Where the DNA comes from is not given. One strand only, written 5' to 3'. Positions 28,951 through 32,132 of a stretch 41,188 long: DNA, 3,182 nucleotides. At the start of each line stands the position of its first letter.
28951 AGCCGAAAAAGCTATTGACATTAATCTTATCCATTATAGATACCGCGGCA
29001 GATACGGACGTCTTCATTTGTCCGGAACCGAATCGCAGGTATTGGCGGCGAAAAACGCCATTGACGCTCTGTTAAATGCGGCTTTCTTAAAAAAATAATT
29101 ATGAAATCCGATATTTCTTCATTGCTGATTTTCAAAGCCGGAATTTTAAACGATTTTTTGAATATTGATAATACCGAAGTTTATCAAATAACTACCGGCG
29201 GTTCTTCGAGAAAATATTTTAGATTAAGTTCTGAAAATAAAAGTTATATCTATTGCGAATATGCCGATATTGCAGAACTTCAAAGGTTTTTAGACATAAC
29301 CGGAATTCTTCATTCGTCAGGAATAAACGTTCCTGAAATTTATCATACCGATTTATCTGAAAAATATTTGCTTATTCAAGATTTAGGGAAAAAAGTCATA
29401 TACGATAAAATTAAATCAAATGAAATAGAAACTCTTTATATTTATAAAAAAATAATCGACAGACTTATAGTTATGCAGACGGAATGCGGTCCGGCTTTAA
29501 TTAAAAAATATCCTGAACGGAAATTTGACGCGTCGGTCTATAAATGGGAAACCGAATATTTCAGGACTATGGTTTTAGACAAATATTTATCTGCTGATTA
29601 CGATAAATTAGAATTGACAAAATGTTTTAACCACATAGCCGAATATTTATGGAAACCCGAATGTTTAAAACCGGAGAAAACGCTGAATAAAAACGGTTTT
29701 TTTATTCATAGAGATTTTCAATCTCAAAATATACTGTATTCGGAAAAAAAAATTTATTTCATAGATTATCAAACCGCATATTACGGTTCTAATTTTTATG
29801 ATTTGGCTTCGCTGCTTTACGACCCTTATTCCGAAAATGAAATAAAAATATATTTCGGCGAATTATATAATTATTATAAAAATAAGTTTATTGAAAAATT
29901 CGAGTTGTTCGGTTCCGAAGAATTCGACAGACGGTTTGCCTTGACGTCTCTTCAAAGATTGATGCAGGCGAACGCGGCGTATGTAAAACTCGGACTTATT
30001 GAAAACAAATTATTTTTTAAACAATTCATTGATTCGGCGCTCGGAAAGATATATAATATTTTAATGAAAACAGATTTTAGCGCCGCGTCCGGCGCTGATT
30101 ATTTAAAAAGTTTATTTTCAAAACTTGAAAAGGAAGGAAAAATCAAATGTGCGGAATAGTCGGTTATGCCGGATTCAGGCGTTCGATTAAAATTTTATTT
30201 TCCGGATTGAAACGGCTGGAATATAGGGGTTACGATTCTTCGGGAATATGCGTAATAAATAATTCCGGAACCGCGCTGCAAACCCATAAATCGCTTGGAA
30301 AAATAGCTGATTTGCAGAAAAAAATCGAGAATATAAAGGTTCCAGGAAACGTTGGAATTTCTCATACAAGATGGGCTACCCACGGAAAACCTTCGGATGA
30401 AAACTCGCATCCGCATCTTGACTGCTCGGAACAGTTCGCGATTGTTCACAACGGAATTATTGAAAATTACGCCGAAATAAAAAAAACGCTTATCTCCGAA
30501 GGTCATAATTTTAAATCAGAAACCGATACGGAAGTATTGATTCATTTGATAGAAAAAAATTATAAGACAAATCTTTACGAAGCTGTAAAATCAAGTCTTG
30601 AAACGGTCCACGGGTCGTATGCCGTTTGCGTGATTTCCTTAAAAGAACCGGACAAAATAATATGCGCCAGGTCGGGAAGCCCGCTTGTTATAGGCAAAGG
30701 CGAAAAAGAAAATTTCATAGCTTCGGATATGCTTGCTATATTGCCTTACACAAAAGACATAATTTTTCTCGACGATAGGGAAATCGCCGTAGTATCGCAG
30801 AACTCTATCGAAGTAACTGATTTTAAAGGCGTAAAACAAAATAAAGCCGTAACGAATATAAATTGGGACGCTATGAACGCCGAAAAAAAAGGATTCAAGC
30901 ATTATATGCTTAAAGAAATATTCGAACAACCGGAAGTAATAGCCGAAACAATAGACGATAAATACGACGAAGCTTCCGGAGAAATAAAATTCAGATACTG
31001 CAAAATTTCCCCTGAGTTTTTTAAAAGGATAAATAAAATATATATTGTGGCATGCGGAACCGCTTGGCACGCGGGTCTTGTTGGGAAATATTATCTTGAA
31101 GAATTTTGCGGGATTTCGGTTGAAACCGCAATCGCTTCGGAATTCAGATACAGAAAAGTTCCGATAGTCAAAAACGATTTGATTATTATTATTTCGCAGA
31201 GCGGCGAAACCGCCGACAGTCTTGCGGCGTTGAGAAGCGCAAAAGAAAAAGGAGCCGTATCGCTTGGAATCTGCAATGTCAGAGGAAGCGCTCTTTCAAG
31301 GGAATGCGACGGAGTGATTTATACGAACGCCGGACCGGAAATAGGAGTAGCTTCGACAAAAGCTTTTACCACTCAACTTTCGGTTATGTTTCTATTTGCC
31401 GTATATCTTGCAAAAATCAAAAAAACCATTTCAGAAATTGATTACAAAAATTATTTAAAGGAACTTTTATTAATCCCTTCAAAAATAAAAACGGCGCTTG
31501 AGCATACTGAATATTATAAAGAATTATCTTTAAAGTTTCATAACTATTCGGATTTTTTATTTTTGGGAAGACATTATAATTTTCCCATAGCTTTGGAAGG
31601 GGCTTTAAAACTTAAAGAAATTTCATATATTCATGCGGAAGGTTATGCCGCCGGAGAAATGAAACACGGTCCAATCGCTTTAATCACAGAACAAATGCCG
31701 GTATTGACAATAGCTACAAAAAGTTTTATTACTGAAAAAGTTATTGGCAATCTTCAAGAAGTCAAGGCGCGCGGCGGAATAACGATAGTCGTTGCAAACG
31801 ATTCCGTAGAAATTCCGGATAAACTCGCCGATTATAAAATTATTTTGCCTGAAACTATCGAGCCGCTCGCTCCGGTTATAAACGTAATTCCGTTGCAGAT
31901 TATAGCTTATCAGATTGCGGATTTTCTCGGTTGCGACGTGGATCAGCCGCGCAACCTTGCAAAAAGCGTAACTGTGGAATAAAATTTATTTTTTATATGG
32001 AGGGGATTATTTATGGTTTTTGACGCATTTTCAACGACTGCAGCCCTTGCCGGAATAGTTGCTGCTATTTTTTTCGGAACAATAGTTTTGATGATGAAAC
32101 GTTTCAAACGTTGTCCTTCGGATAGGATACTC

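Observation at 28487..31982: Orphan tandem BMC-domain shell-like protein, translationally coupled to an APH-family kinase and glmS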

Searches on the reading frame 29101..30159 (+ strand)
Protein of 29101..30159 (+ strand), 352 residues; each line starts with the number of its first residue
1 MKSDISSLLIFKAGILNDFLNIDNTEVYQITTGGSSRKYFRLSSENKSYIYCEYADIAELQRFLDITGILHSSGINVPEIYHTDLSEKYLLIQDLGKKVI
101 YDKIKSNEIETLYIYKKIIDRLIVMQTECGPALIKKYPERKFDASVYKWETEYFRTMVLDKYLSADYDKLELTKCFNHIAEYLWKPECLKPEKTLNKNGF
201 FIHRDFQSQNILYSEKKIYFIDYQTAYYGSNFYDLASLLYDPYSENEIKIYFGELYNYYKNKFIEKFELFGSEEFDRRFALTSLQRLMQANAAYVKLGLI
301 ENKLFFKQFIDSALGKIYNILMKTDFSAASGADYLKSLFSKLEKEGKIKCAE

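Call 3: search_protein_families(library=pfam, proteins=[window:29101-30159:+], max_evalue=1)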
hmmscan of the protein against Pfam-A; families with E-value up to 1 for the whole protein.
window:29101-30159:+ (352 aa): 6 families
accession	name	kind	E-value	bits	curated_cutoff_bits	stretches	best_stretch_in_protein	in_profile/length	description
PF01636.29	APH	-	1e-13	52.1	23.2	1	29-245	4-219/239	Phosphotransferase enzyme family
PF02958.26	EcKL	-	9.1e-09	35.5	22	1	144-268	164-290/294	Ecdysteroid kinase-like family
PF07914.17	DUF1679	-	0.00038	19.9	24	1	171-278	236-358/414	Uncharacterized oxidoreductase dhs-27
PF01163.29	RIO1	-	0.0011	19.1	22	1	193-223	118-148/187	RIO domain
PF19974.5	TCAD9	-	0.026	14.1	40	1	201-238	299-337/429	Ternary complex associated domain 9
PF03493.23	BK_channel_a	-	0.45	11.3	26.8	0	207-243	47-83/90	Calcium-activated BK potassium channel alpha subunit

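Call 4: search_protein_families(library=ncbifam, proteins=[window:29101-30159:+], max_evalue=1)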
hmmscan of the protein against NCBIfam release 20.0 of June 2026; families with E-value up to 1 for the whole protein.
window:29101-30159:+ (352 aa): 14 families
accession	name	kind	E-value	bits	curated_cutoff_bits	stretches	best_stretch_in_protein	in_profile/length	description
NF045759.1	NamurgluKinAmgK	equivalog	1.6e-18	67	550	1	35-299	30-284/324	N-acetylmuramate/N-acetylglucosamine kinase AmgK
NF045698.1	MurGlcNAcKinAmgK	equivalog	1.2e-10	41.3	500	1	60-245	81-267/360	N-acetylmuramate/N-acetylglucosamine kinase AmgK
TIGR03724.2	arch_bud32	equivalog_domain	9.9e-07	28.4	125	2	201-236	106-141/193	KEOPS complex kinase/ATPase Bud32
TIGR02906.1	spore_CotS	subfamily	8.9e-06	24.8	172.7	1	192-240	181-229/314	CotS family spore coat protein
NF033068.1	APH_3p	equivalog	6.3e-05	22.6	205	1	22-239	9-215/255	APH(3') family aminoglycoside O-phosphotransferase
TIGR02172.1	Fb_sc_TIGR02172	paralog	7.5e-05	22.7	228.2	1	199-240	153-194/226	TIGR02172 family protein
NF011462.0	PRK14879.1-3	equivalog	0.00024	20.9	174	1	199-229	101-131/192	Kae1-associated kinase Bud32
NF007174.0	PRK09605.1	equivalog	0.00055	18.5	447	1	200-236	447-483/535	bifunctional N(6)-L-threonylcarbamoyladenine synthase/serine/threonine protein kinase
NF041256.1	GntI_guanitoxin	equivalog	0.00057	19.3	357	1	162-254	135-234/282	guanitoxin biosynthesis pre-guanitoxin N-oxide kinase GntI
TIGR01767.2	MTRK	equivalog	0.0017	17.5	275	1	195-240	222-267/401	S-methyl-5-thioribose kinase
NF003558.0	PRK05231.1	equivalog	0.0028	16.7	271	1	32-237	31-226/322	homoserine kinase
NF011461.0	PRK14879.1-2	equivalog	0.0089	15.8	372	1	201-277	121-195/225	Kae1-associated kinase Bud32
NF011464.0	PRK14879.1-7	equivalog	0.023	14.5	246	1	197-230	121-153/221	Kae1-associated kinase Bud32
NF002475.0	PRK01723.1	equivalog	0.056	12.4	142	0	202-226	165-190/241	3-deoxy-D-manno-octulosonic acid kinase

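Call 36: search_solved_structures(query=window:29101-30156:+, max_evalue=0.01)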
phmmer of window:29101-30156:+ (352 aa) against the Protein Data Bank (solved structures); distinct sequences matched with E-value up to 0.01: 1.
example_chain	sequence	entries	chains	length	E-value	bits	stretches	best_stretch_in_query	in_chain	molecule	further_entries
3csv_A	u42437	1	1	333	5e-14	55.6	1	33-310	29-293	Aminoglycoside phosphotransferase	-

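Call 63: find_homologous_proteins(query=window:29101-30156:+, max_evalue=1e-10)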
Query window:29101-30156:+ (352 aa): 2656 proteins with E <= 1e-10 among 5609 candidates; the best 120 are listed.
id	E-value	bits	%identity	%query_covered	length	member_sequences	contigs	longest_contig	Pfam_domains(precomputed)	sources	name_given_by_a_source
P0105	1.9e-179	614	78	100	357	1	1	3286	PF02958.27,PF01636.30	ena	-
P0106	7.5e-154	530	100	68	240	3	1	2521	PF02958.27,PF01636.30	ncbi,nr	ncbi:MAG TPA: phosphotransferase, partial [bacterium]|nr:phosphotransferase [bacterium]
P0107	4.8e-126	439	61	100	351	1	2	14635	PF01636.30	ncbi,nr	ncbi:phosphotransferase [Candidatus Dependentiae bacterium]|nr:phosphotransferase [Candidatus Depend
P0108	1.3e-90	322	49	97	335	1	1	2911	PF01636.30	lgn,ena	-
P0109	6.7e-84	300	49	97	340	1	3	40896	PF01636.30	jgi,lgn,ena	-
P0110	3.2e-82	295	49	99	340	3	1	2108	PF01636.30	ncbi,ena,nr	ncbi:MAG TPA: phosphotransferase [bacterium]|nr:phosphotransferase [bacterium]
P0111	2.1e-63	233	45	85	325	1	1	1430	PF01636.30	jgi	-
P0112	8.5e-45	172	44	75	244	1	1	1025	PF01636.30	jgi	jgi:aminoglycoside/choline kinase family phosphotransferase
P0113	4.7e-42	163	38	86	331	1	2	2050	PF01636.30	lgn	-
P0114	1.2e-41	161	37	90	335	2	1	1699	PF02958.27,PF01636.30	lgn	-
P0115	4.0e-37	146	33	90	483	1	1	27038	PF22740.2,PF01636.30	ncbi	-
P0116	4.6e-37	146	37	87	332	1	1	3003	PF02958.27,PF01636.30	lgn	-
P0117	5.9e-37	146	33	92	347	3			PF19974.6,PF02958.27,PF01636.30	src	-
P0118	6.9e-37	146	36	89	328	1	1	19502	PF01636.30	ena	-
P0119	1.3e-36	145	33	90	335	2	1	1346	PF01636.30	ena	-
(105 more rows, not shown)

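Call 64: find_encoding_contigs(protein=P0109, flank=8000, max_places=2)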
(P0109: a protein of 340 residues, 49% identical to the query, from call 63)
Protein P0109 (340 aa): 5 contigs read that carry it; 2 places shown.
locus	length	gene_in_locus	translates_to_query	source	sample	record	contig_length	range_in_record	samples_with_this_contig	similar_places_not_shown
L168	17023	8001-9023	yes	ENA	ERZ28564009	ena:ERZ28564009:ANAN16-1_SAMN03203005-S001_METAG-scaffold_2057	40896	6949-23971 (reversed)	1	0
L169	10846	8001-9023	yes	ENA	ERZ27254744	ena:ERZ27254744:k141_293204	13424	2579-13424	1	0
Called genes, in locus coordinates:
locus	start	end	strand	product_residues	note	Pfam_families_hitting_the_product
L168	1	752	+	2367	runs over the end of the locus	PF00932:LTD, PF00404:Dockerin_1 (weak)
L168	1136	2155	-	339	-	PF02547:Queuosine_synth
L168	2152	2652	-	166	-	-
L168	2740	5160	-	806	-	PF00027:cNMP_binding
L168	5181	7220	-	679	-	-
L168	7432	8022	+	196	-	PF27545:CsoS1D_N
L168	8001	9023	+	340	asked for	PF01636:APH (faint)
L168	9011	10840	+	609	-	PF13522:GATase_6, PF13537:GATase_7, PF01380:SIS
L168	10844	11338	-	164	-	-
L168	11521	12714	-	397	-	PF01739:CheR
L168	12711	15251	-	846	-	PF01627:Hpt, PF02895:H-kinase_dim, PF02518:HATPase_c, PF01584:CheW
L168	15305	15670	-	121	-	PF00072:Response_reg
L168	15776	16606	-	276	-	PF03705:CheR_N, PF01739:CheR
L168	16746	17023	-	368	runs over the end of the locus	PF02985:HEAT (faint), PF13646:HEAT_2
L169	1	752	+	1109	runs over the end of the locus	?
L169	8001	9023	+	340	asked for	PF01636:APH (faint)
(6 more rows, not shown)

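Call 65: find_encoding_contigs(protein=P0118, flank=6000, max_places=1)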
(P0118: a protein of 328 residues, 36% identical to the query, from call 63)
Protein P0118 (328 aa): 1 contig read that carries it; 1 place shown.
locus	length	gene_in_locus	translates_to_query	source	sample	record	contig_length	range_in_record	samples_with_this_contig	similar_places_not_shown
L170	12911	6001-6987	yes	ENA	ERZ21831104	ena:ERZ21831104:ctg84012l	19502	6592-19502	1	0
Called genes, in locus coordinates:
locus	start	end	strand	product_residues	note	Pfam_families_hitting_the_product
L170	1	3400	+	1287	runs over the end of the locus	PF25063:ARM_TT21_C (faint), PF00515:TPR_1 (faint), PF07719:TPR_2 (faint), PF12895:ANAPC3 (faint), PF13414:TPR_11 (weak), PF13360:PQQ_2, PF13570:Beta-prop_ACSF4, PF13360:PQQ_2, +12 more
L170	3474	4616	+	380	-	PF07075:NamZ_N, PF20732:NamZ_C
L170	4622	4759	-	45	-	-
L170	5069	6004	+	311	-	PF00483:NTP_transferase, PF12804:NTP_transf_3, PF25084:LbH_EIF2B (weak), PF25087:GMPPB_C (weak)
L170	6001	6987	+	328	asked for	PF01636:APH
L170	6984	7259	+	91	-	-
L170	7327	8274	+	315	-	-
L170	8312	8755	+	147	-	-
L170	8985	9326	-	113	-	PF01025:GrpE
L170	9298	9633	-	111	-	-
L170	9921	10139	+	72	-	-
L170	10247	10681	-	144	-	-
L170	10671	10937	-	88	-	PF09858:DUF2085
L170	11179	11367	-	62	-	PF00795:CN_hydrolase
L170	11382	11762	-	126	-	PF00795:CN_hydrolase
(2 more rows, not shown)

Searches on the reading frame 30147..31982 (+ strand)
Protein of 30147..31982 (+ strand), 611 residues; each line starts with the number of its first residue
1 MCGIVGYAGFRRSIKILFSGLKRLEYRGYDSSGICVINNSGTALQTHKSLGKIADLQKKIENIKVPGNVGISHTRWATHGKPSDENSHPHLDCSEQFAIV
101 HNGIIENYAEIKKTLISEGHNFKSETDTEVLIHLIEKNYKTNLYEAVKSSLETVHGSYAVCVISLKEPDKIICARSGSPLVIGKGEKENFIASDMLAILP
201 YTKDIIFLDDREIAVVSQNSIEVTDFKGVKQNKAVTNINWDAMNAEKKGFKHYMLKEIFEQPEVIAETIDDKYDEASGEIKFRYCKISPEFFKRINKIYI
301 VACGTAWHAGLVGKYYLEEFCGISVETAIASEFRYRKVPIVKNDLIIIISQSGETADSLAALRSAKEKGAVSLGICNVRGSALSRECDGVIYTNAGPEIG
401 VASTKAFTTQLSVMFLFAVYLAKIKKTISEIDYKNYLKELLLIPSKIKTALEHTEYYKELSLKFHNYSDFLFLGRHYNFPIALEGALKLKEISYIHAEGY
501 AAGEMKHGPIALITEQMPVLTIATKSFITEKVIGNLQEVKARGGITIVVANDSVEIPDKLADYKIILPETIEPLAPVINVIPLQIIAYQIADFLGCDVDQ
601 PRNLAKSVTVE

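Call 3: search_protein_families(library=pfam, proteins=[window:30147-31982:+], max_evalue=1)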
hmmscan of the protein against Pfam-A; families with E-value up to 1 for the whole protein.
window:30147-31982:+ (611 aa): 7 families
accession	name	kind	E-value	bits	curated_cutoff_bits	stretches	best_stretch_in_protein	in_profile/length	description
PF01380.27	SIS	-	2.6e-55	186.2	25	2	295-419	5-130/131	SIS domain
PF13522.11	GATase_6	-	8.3e-19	68.3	27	1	62-183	5-119/130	Glutamine amidotransferase domain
PF13537.11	GATase_7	-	6.4e-17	62.1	25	1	82-199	8-122/123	Glutamine amidotransferase domain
PF13580.11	SIS_2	-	0.0011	19.4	27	1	335-370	96-131/138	SIS domain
PF13230.11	GATase_4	-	0.0016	17.9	23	1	60-135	64-138/272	Glutamine amidotransferases class-II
PF16380.10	BT_4170-like_C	-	0.041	14.1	30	1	200-237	97-134/142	Rhamnogalacturonan lyase BT_4170-like, C-terminal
PF00702.32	Hydrolase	-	0.076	13.8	26.4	1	449-562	32-133/191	haloacid dehalogenase-like hydrolase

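Call 4: search_protein_families(library=ncbifam, proteins=[window:30147-31982:+], max_evalue=1)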
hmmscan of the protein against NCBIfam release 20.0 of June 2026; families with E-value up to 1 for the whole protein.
window:30147-31982:+ (611 aa): 25 families
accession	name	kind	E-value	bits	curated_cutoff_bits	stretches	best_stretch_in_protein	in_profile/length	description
NF001484.0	PRK00331.1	subfamily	3.7e-252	838.1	381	1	1-611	1-601/601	isomerizing glutamine--fructose-6-phosphate transaminase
TIGR01135.1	glmS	equivalog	1.7e-244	812.9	418.05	1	2-611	1-607/607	glutamine--fructose-6-phosphate transaminase (isomerizing)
NF046059.1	NagB_SO3506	equivalog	8e-41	140.4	430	1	254-566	4-299/330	glucosamine-6-phosphate deaminase NagB-II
TIGR01134.1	purF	equivalog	1.9e-31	109.9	350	1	2-199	1-200/432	amidophosphoribosyltransferase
NF041128.1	glucosaP_deam_GlmD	equivalog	4.4e-26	91.9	580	1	329-608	64-321/323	glucosamine-6-phosphate deaminase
TIGR01536.1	asn_synth_AEB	equivalog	5e-13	48.9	267.1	1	2-242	1-210/517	asparagine synthase (glutamine-hydrolyzing)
NF006949.0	PRK09431.1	equivalog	2.2e-11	43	499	1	71-206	46-173/554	asparagine synthase B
TIGR03104.1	trio_amidotrans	equivalog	2.9e-11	42.3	570.1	1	66-185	40-152/589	N-acetylglutaminylglutamine amidotransferase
NF003915.0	PRK05441.1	subfamily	1.3e-09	37.5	168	1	336-406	125-197/300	N-acetylmuramic acid 6-phosphate etherase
TIGR00274.1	TIGR00274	equivalog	3e-09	36.3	302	1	336-411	120-197/291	N-acetylmuramic acid 6-phosphate etherase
NF040776.2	AlsR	equivalog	2.1e-08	33.4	400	1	342-423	176-258/279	transcriptional repressor AlsR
NF008458.0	PRK11337.1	equivalog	5.4e-08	32.1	378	1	342-430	188-277/293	MurR/RpiR family transcriptional regulator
NF008481.0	PRK11382.1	equivalog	9.2e-08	31.6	430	1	290-561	38-301/340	fructoselysine 6-phosphate deglycase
NF041755.1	RuMP_HxlAB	equivalog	1.3e-06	27.6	500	1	268-395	219-341/391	bifunctional 3-hexulose-6-phosphate synthase/6-phospho-3-hexuloisomerase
TIGR03108.1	eps_aminotran_1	hypoth_equivalog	2.3e-06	26.6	816.9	1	87-137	60-110/628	XrtA/PEP-CTERM system amidotransferase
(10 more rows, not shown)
